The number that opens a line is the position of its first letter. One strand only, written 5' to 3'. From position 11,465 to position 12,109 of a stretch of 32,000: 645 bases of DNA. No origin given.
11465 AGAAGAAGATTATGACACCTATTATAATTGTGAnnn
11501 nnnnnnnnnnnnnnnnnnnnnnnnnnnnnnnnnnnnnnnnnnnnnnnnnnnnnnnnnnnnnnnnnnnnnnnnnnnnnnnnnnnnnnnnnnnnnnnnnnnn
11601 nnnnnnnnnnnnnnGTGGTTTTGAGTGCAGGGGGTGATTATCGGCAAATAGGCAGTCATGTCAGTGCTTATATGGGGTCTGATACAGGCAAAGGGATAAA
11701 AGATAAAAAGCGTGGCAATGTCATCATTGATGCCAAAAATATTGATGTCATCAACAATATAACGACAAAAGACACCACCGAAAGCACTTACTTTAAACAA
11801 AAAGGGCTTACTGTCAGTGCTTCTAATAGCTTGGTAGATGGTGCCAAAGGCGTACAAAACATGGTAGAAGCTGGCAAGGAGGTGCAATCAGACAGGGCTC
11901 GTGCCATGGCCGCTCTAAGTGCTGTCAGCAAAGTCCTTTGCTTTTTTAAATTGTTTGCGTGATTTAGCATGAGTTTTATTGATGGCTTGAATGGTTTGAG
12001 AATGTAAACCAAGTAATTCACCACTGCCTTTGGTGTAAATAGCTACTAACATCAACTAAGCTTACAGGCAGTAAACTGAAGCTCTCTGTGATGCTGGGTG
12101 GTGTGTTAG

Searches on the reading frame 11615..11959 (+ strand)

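Call 19: search_protein_families(library=pfam, max_evalue=0.1, proteins=[window:11615-11959:+])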
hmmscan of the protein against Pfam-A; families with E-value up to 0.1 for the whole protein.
window:11615-11959:+ (115 aa): 1 family
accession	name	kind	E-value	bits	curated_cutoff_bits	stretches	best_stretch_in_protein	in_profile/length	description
PF03371.20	PRP38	-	0.062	13.6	22.4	1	44-85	10-51/173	PRP38 family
